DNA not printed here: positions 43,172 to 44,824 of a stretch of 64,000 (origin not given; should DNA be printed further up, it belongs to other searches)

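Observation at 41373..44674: ECF sigma / ZAS anti-sigma module coupled to a secreted hyper-acidic repeat protein and a TPR + beta-barrel outer-membrane protein (possible Slam/type XI-like secretion pair)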

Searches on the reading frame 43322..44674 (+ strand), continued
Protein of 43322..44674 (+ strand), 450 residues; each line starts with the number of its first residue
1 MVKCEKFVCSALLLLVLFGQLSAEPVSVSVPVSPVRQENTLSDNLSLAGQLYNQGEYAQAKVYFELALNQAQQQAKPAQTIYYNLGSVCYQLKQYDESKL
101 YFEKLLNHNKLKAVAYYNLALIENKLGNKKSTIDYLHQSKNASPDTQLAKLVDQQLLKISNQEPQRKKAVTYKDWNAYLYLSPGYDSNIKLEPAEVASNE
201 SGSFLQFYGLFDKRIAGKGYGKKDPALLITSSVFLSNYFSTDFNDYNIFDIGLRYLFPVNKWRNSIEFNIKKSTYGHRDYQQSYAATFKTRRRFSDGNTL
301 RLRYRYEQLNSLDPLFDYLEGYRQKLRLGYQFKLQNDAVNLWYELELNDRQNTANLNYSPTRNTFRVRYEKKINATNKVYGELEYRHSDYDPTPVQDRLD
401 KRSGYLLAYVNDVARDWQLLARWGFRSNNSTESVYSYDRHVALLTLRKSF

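Call 23: find_encoding_contigs(protein=P0076, flank=6000, max_places=2)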
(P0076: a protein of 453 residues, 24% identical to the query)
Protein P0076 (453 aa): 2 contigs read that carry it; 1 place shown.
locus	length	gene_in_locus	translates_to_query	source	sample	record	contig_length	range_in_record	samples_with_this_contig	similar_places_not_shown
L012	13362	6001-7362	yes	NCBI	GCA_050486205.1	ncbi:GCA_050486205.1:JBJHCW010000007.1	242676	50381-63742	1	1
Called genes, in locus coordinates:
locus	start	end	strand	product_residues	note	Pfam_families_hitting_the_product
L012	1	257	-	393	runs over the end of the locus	PF13091:PLDc_2, PF00614:PLDc (faint), PF13091:PLDc_2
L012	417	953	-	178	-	-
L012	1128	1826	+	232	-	-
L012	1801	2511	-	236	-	PF01797:Y1_Tnp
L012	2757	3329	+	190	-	PF07638:Sigma70_ECF, PF04542:Sigma70_r2, PF22029:PhyR_sigma2 (faint), PF08281:Sigma70_r4_2, PF04545:Sigma70_r4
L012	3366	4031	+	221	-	-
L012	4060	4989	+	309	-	-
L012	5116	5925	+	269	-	-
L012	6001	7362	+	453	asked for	PF00515:TPR_1 (faint), PF07719:TPR_2 (faint), PF13424:TPR_12 (faint), PF14559:TPR_19 (faint)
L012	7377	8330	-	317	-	PF00561:Abhydrolase_1, PF12146:Hydrolase_4, PF12697:Abhydrolase_6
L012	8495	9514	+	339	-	PF00248:Aldo_ket_red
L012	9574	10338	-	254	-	PF04338:DUF481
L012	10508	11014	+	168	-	PF00300:His_Phos_1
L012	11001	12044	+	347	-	PF04187:Cofac_haem_bdg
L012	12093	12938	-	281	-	PF13709:DUF4159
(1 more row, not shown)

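Call 54: list_cluster_members(proteins=[window:43322-44671:+, window:42650-43123:+, window:41970-42641:+, window:41373-41918:+])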
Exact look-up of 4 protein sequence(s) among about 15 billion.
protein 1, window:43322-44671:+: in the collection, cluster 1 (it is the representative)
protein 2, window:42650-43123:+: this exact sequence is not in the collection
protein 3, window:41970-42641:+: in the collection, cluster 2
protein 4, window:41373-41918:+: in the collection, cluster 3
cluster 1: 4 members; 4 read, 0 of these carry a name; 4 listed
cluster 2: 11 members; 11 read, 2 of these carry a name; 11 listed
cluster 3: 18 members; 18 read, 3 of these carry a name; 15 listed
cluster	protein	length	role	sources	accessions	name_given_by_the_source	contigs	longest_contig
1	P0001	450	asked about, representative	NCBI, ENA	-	-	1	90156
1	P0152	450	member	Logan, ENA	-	-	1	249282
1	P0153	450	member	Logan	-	-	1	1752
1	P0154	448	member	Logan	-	-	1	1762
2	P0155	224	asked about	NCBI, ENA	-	-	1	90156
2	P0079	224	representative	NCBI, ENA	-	-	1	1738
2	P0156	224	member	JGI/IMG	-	hypothetical protein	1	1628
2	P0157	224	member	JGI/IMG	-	hypothetical protein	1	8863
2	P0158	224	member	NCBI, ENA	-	-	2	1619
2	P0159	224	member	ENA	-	-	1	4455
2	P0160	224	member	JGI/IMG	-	-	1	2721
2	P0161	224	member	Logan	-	-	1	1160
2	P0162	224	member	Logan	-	-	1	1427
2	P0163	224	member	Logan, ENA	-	-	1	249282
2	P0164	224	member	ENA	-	-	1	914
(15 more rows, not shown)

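Call 63: search_protein_families(library=pfam, alignment_id=A5, max_evalue=0.01)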
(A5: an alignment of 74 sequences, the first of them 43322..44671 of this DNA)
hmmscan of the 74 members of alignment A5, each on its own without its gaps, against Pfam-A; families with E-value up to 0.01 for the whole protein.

A. member 1, window:43322-44671:+ (450 aa): 6 families
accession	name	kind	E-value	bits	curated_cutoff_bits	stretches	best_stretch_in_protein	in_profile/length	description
PF13181.12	TPR_8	-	5.2e-09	36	25.7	1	81-106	3-28/34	Tetratricopeptide repeat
PF00515.34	TPR_1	-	1.3e-08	34.7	27.8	1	81-106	3-28/34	Tetratricopeptide repeat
PF13424.12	TPR_12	-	1.5e-07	32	30.1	1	46-107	8-73/77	Tetratricopeptide repeat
PF07719.23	TPR_2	-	4e-07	30.1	27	1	81-109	3-31/34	Tetratricopeptide repeat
PF13174.12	TPR_6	-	0.00043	21.2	26.3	0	115-145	2-32/33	Tetratricopeptide repeat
PF13428.12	TPR_14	-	0.0077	17.3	23.5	0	82-120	4-42/44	Tetratricopeptide repeat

B. families by the number of members that match (of 74 scanned): 52 families (the first 25 are shown)
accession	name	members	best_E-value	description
PF07719.23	TPR_2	74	2.9e-16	Tetratricopeptide repeat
PF00515.34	TPR_1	74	6.2e-16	Tetratricopeptide repeat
PF13181.12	TPR_8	71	2.6e-14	Tetratricopeptide repeat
PF13432.12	TPR_16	70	1.8e-19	Tetratricopeptide repeat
PF13424.12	TPR_12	70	6.3e-13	Tetratricopeptide repeat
PF14559.12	TPR_19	55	8.1e-10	Tetratricopeptide repeat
PF13174.12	TPR_6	53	2e-08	Tetratricopeptide repeat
PF13414.12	TPR_11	49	9.7e-12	TPR repeat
PF10082.15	BBP2_2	48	3.3e-11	Putative beta-barrel porin 2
PF12895.13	ANAPC3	48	5.6e-09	Anaphase-promoting complex, cyclosome, subunit 3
PF13374.12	TPR_10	37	2.2e-10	Tetratricopeptide repeat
PF13176.12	TPR_7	28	2e-08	Tetratricopeptide repeat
PF13428.12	TPR_14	25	5e-07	Tetratricopeptide repeat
PF13431.12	TPR_17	20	3.8e-07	Tetratricopeptide repeat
PF13505.12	OMP_b-brl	14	4.2e-11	Outer membrane protein beta-barrel domain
PF24575.1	TPR_Slam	14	4.4e-05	Surface lipoprotein assembly modifier, N-terminal TPR repeats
PF04575.19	SlipAM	11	5.1e-06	Surface lipoprotein assembly modifier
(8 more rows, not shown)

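Call 65: search_protein_families(library=ncbifam, alignment_id=A5, max_evalue=0.01)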
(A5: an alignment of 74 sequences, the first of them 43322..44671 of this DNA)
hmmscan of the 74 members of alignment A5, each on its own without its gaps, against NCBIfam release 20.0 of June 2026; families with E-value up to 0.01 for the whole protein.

A. member 1, window:43322-44671:+ (450 aa): 11 families
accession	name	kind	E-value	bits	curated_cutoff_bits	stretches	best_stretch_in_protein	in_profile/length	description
TIGR02521.1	type_IV_pilW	equivalog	6.6e-07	29.1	154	1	51-147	109-203/234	type IV pilus biogenesis/stability protein PilW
NF047507.1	TPR_BatC_Lepto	exception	5.8e-06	25.9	175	1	50-166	33-149/214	TPR repeat-containing protein BatC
TIGR02552.1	LcrH_SycD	equivalog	0.00013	21.7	104.8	1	37-143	14-116/136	SycD/LcrH family type III secretion system chaperone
TIGR02917.1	PEP_TPR_lipo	equivalog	0.00013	20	312.2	1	40-162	566-684/899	XrtA/PEP-CTERM system TPR-repeat protein PrsT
NF040959.1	MamA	equivalog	0.00028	20.4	200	1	46-140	76-166/204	magnetosome protein MamA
NF052312.1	T9SS_PorW_SprE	equivalog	0.00048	18.9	250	2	82-175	548-648/716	type IX secretion system periplasmic lipoprotein PorW/SprE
NF002725.1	PRK02603.1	equivalog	0.00066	19.7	143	1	53-133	47-126/173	photosystem I assembly protein Ycf3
NF033920.0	C39_PA2778_fam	equivalog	0.00081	18.9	150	0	67-140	178-251/255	PA2778 family cysteine peptidase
TIGR02795.1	tol_pal_ybgF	equivalog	0.003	18.1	90.1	1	48-155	9-118/119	tol-pal system protein YbgF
NF047558.1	TPR_END_plus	domain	0.003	17.5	32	1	115-145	1-31/56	TPR end-of-group domain-containing protein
TIGR00540.1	TPR_hemY_coli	hypoth_equivalog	0.0057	15.5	142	0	74-132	320-378/385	heme biosynthesis-associated TPR protein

B. families by the number of members that match (of 74 scanned): 44 families (the first 25 are shown)
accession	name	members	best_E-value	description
NF047507.1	TPR_BatC_Lepto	74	3.4e-14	TPR repeat-containing protein BatC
NF040959.1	MamA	74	5.4e-11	magnetosome protein MamA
TIGR02552.1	LcrH_SycD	70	3e-11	SycD/LcrH family type III secretion system chaperone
NF053607.1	CHU_0125_OmpA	68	1.5e-12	CHU_0125 family OmpA-like outer membrane integrity protein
NF047371.1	FlcA_CTERM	67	1.4e-12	periplasmic flagellar collar protein FlcA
TIGR02521.1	type_IV_pilW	67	7.3e-10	type IV pilus biogenesis/stability protein PilW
TIGR02917.1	PEP_TPR_lipo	64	9.7e-09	XrtA/PEP-CTERM system TPR-repeat protein PrsT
NF033920.0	C39_PA2778_fam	57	1.6e-07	PA2778 family cysteine peptidase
TIGR02795.1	tol_pal_ybgF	52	2.2e-08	tol-pal system protein YbgF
NF033758.1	gliding_GltE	37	7.8e-07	adventurous gliding motility TPR repeat lipoprotein GltE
TIGR03016.1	pepcterm_hypo_1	34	6.1e-09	TIGR03016 family PEP-CTERM system-associated outer membrane protein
NF002725.1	PRK02603.1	33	6.2e-07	photosystem I assembly protein Ycf3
TIGR00540.1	TPR_hemY_coli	28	2.4e-07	heme biosynthesis-associated TPR protein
TIGR03302.1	OM_YfiO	25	1.3e-05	outer membrane protein assembly factor BamD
NF033762.1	social_mot_Tgl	14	1.7e-08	social motility TPR repeat lipoprotein Tgl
TIGR03014.2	EpsL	13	3.2e-09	XrtB/PEP-CTERM-associated polysaccharide biosynthesis outer membrane protein EpsL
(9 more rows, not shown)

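Call 75: find_encoding_contigs(protein=P0070, flank=5000, max_places=1)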
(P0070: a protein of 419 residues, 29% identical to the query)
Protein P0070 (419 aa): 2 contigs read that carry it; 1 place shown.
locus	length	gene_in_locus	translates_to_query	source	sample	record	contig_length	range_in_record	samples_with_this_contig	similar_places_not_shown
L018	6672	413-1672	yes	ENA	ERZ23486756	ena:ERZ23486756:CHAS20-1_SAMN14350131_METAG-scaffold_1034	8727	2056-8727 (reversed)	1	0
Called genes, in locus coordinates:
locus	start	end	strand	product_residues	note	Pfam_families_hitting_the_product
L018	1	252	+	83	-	?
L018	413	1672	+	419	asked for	PF07719:TPR_2 (faint), PF13181:TPR_8 (faint), PF00515:TPR_1 (faint), PF13174:TPR_6 (faint), PF13374:TPR_10 (faint), PF13432:TPR_16, PF13424:TPR_12, PF13432:TPR_16 (weak)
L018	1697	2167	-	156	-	PF12158:DUF3592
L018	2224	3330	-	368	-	PF01820:Dala_Dala_lig_N, PF02222:ATP-grasp, PF02786:CPSase_L_D2, PF07478:Dala_Dala_lig_C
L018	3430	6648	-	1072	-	PF00873:ACR_tran, PF02355:SecD_SecF_C (faint)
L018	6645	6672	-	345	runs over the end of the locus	PF25917:BSH_RND (weak), PF25919:BSH_CusB (weak), PF25973:BSH_CzcB, PF25876:HH_MFP_RND, PF25954:Beta-barrel_RND_2 (weak), PF25967:RND-MFP_C (weak), PF25975:CzcB_C (weak), PF25989:YknX_C (weak), +1 more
